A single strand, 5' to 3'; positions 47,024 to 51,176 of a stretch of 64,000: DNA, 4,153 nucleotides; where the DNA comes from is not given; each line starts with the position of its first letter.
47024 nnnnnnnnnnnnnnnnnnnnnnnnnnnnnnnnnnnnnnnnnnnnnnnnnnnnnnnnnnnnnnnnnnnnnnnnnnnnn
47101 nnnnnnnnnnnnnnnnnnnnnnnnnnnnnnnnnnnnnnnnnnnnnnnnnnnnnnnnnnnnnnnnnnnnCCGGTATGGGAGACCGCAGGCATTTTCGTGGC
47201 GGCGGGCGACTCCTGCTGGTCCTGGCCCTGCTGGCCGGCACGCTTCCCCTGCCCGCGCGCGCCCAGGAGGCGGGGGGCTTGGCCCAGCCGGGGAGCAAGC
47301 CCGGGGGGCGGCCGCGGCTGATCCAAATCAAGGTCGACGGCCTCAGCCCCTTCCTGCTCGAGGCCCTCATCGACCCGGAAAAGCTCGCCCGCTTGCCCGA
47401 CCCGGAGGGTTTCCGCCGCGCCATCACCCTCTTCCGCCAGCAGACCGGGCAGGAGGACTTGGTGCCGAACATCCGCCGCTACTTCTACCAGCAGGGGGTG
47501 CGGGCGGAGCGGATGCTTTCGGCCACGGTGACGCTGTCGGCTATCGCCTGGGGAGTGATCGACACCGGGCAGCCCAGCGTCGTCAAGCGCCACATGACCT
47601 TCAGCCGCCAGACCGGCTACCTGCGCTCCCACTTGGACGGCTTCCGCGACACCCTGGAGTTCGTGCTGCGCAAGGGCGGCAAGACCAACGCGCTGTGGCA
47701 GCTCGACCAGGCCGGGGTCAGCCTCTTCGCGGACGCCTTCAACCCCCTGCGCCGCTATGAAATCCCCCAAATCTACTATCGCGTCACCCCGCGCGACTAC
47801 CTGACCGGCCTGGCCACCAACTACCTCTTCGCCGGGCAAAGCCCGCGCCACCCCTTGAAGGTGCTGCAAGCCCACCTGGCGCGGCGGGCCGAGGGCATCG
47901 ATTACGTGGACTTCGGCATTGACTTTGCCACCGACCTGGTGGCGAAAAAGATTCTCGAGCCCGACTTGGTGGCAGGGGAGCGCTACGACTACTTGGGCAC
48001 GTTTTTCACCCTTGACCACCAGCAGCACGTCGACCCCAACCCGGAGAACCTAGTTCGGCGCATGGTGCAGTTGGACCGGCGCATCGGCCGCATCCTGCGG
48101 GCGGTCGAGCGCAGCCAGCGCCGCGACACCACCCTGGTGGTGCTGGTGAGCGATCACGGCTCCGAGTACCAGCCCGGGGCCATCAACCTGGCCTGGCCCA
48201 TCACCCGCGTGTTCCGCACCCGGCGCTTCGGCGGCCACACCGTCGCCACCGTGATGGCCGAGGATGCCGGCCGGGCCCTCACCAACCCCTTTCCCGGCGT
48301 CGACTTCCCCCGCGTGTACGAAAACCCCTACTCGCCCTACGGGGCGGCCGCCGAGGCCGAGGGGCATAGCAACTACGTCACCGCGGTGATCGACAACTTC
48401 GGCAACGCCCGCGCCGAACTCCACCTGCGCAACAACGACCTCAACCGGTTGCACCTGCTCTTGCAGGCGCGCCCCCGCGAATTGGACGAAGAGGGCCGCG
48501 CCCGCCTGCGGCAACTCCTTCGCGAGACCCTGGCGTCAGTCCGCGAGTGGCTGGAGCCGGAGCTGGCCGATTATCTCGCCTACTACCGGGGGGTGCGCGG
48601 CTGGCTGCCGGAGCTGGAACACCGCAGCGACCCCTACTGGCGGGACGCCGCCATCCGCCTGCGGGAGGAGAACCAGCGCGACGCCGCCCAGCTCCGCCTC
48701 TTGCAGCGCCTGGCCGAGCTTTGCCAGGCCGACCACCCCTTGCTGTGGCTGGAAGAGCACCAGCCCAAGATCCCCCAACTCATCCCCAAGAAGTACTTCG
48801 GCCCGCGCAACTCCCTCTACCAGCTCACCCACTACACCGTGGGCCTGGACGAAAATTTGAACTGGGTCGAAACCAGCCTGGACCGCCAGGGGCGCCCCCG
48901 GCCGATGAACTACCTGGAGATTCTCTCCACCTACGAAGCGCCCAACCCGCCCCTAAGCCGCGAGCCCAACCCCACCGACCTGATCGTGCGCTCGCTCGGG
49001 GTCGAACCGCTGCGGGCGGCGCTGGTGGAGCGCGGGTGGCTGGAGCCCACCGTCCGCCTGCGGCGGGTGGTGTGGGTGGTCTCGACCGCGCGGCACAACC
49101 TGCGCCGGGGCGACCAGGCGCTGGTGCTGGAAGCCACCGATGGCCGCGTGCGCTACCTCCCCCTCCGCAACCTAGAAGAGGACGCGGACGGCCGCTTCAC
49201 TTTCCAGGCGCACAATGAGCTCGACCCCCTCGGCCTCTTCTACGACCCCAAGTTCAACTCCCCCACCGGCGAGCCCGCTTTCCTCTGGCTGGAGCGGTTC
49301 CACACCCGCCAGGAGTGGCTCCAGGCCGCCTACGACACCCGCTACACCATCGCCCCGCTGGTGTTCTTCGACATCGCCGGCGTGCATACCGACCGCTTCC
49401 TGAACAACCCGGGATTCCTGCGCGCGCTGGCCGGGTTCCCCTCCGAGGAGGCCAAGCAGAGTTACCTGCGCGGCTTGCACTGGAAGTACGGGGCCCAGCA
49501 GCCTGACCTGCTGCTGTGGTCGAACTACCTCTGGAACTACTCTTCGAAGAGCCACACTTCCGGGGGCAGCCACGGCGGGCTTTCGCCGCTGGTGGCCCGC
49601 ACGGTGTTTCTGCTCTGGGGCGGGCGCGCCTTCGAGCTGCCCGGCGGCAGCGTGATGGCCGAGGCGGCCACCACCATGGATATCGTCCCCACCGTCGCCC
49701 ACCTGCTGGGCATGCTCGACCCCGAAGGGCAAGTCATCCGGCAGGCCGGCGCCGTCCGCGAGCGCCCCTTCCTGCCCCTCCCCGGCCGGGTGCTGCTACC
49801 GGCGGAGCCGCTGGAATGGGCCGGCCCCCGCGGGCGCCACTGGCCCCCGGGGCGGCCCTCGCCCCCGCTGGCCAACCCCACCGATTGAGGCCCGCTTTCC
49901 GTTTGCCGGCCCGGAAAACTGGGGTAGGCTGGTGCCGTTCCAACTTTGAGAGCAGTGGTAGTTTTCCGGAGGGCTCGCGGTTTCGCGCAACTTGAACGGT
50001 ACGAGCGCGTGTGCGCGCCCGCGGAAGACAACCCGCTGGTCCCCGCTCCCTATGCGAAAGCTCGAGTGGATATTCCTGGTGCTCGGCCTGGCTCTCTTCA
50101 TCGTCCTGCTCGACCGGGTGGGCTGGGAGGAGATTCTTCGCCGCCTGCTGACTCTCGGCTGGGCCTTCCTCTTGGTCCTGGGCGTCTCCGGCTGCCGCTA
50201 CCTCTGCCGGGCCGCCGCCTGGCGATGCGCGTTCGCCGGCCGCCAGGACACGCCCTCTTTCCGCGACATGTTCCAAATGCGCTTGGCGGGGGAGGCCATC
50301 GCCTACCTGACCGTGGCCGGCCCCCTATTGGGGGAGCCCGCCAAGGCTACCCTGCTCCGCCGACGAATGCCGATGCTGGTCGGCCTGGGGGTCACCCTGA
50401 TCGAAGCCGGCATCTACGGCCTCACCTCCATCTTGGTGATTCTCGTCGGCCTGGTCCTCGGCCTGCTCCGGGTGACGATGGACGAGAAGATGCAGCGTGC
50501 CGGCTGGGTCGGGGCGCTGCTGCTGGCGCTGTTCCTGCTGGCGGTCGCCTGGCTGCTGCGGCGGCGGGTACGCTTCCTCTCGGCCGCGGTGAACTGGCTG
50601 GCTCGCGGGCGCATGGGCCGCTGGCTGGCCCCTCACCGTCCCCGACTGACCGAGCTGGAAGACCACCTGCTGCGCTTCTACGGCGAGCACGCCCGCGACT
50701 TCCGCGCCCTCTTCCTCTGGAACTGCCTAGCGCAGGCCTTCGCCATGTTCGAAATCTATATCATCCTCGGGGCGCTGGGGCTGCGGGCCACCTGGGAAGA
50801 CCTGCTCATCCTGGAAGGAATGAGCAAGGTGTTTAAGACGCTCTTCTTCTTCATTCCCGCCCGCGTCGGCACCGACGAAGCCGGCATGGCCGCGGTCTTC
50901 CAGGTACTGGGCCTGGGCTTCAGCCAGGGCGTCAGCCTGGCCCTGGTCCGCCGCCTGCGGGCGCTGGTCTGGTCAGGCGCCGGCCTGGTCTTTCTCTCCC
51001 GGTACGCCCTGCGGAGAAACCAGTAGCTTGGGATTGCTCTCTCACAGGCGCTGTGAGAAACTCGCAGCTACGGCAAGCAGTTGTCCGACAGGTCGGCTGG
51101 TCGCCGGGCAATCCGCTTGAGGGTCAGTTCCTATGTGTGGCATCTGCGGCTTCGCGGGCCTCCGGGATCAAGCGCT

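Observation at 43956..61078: PepM-type head-group cluster with four nucleotidyltransferase-like domains and no aminotransferase or dehydrogenase step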

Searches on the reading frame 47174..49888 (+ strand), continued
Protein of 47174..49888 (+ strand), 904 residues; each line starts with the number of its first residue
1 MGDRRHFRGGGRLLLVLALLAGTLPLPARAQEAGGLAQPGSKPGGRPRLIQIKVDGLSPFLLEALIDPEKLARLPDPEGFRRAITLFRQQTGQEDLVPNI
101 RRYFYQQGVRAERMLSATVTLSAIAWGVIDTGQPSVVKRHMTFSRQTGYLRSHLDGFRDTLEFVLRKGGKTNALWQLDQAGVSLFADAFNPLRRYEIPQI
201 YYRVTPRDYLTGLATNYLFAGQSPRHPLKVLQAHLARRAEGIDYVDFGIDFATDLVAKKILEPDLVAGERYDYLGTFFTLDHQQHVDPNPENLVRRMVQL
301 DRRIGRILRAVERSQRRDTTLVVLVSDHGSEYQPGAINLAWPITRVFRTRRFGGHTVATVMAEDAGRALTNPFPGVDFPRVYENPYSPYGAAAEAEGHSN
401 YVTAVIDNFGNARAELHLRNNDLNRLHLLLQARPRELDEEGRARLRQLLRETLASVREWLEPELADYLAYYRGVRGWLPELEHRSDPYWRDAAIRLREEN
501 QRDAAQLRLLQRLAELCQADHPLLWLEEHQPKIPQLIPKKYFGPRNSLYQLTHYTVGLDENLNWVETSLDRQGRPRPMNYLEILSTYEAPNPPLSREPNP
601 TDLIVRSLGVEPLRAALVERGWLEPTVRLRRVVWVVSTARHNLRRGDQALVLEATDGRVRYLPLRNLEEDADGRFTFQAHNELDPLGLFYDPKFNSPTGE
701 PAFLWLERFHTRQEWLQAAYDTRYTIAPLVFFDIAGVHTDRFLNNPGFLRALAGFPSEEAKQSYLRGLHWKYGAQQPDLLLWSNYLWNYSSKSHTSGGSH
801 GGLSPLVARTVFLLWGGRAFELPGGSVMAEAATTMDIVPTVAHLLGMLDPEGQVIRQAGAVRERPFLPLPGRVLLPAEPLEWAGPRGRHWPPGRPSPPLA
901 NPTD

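Call 79: predict_structure(alignment_id=A2)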
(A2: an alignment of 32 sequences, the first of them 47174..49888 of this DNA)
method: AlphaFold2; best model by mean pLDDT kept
length: 904 residues; sequences in the alignment: 32
mean_pLDDT: 86.3   pTM: 0.87
mean pLDDT of the five models: 86.3, 84.9, 82.5, 80.4, 80.2
residues with pLDDT >= 90: 585; 70-90: 206; 50-70: 53; < 50: 60
segments of 3 or more residues with pLDDT < 50: 1-4, 24-44, 369-371, 878-904
pLDDT, mean of each block of 10 residues (from residue 1): 46 65 46 35 69 94 93 92 94 93 97 88 89 91 91 78 77 91 93 89 83 87 88 82 77 95 84 93 76 92 98 95 94 82 91 92 58 62 87 72 86 92 97 92 96 97 95 95 88 93 96 97 95 94 96 95 94 93 93 89 96 96 96 96 93 96 96 93 93 94 94 95 95 92 92 92 94 93 88 59 88 95 92 96 92 88 86 70 33 33 33
secondary structure, 60 per line:
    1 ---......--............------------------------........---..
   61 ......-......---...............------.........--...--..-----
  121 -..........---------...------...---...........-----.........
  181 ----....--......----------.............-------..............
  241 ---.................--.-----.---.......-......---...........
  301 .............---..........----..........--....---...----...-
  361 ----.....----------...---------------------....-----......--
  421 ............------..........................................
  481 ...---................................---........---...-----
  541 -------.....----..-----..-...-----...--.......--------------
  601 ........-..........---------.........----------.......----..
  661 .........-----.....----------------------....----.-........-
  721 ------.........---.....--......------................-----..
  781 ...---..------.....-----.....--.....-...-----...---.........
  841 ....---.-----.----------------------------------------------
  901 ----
elements in order (helices of 4 or more, strands of 3 or more residues): H4-9 H12-23 E48-55 H59-66 H68-73 H77-91 H98-106 E109-111 H122-131 E141-143 E150-152 H156-166 H172-180 H185-188 E194-196 H207-219 H227-240 H244-260 E273-279 H281-286 H290-313 E320-326 E331-340 H343-346 E357-359 H365-369 E380-382 E404-407 E413-418 H421-432 H439-483 H487-518 H522-529 H548-552 E567-569 E575-577 H580-586 E601-608 H610-619 E629-637 E648-654 E659-669 E675-679 H702-705 H712-719 H727-735 H739-743 H746-751 H758-773 E779-783 E795-799 H805-808 E812-816 E826-828 H834-844

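Call 81: fold_search(model_id=the predicted structure, library=pdb)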
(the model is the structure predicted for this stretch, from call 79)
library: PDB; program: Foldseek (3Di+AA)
matches with E <= 10: 520; with E <= 0.001: 207
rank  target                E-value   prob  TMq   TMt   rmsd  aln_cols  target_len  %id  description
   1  5gz4_A                3.4e-06  1.00  0.21  0.23   7.3       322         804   15  Crystal structure of snake venom phosphodiesterase (PDE) from Taiwan cobra (Naja atra atra) (released 2017-09-27)
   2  7cba_B                4.6e-06  1.00  0.21  0.24   8.3       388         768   11  Crystal structure of snake venom phosphodiesterase (PDE) from Taiwan cobra (Naja atra atra) in complex with isorhamnet (released 2021-07-21)
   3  5gz5_A                5.1e-06  1.00  0.21  0.24   7.8       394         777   11  Crystal structure of snake venom phosphodiesterase (PDE) from Taiwan cobra (Naja atra atra) in complex with AMP (released 2017-09-27)
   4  7cba_A                5.9e-06  1.00  0.20  0.24   8.9       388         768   12  Crystal structure of snake venom phosphodiesterase (PDE) from Taiwan cobra (Naja atra atra) in complex with isorhamnet (released 2021-07-21)
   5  7g3n_A                5.9e-06  1.00  0.18  0.20   5.3       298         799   13  Crystal Structure of rat Autotaxin in complex with [2-[[(2R)-5-chloro-2,3-dihydro-1H-inden-2-yl]amino]pyrimidin-5-yl]- (released 2024-12-18)
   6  6c02_A                5.9e-06  1.00  0.20  0.22   8.5       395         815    9  Human ectonucleotide pyrophosphatase / phosphodiesterase 3 (ENPP3, NPP3, CD203c), inactive (T205A), N594S, with alpha, (released 2018-05-02)
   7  4zg9_A                6.3e-06  1.00  0.17  0.20  11.2       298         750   12  Structural basis for inhibition of human autotaxin by four novel compounds (released 2015-10-14)
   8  7mw8_F                6.3e-06  1.00  0.19  0.41   7.6       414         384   13  Crystal Structure Analysis of Xac Nucleotide Pyrophosphatase/Phosphodiesterase (released 2022-05-18)
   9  5tcd_A                6.9e-06  1.00  0.19  0.40   7.1       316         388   16  Human alkaline sphingomyelinase (ENPP7) in complex with phosphocholine (released 2017-03-22)
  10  7mw8_C                6.9e-06  1.00  0.18  0.39   9.6       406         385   13  Crystal Structure Analysis of Xac Nucleotide Pyrophosphatase/Phosphodiesterase (released 2022-05-18)
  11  6c01_A                7.3e-06  1.00  0.19  0.20   9.1       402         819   10  Human ectonucleotide pyrophosphatase / phosphodiesterase 3 (ENPP3, NPP3, CD203c) (released 2018-05-02)
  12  7mw8_B                7.7e-06  1.00  0.21  0.45   8.3       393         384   12  Crystal Structure Analysis of Xac Nucleotide Pyrophosphatase/Phosphodiesterase (released 2022-05-18)
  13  7n1s_A                7.7e-06  1.00  0.20  0.44   7.5       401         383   13  Crystal Structure Analysis of Xac Nucleotide Pyrophosphatase/Phosphodiesterase (released 2022-06-01)
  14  6f30_A                8.5e-06  1.00  0.21  0.26   8.0       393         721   10  Crystal structure of ectonucleotide phosphodiesterase/pyrophosphatase-3 (NPP3) in complex with UDPGlcNAc (released 2018-08-01)
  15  5ege_A                8.5e-06  1.00  0.18  0.37   7.7       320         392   12  Structure of ENPP6, a choline-specific glycerophosphodiester-phosphodiesterase (released 2016-03-09)
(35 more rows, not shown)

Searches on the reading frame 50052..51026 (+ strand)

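Call 5: search_protein_families(library=pfam, proteins=[window:50052-51026:+], max_evalue=0.01)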
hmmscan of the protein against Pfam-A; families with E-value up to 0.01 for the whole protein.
window:50052-51026:+ (324 aa): 1 family
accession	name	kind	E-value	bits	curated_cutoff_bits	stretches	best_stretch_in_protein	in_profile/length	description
PF03706.18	LPG_synthase_TM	-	4.7e-23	82.5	33.4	1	9-305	5-295/302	Lysylphosphatidylglycerol synthase TM region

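Call 7: search_protein_families(library=ncbifam, proteins=[window:50052-51026:+], max_evalue=0.01)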
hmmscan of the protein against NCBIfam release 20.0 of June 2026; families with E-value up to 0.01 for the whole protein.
window:50052-51026:+ (324 aa): 2 families
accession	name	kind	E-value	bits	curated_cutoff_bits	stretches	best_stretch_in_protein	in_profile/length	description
TIGR03476.1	HpnL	subfamily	3.5e-29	102.1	195.65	1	1-307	1-306/318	putative membrane protein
TIGR00374.1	TIGR00374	subfamily_domain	3.1e-09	36.7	43.2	1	10-302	2-296/323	flippase-like domain-containing protein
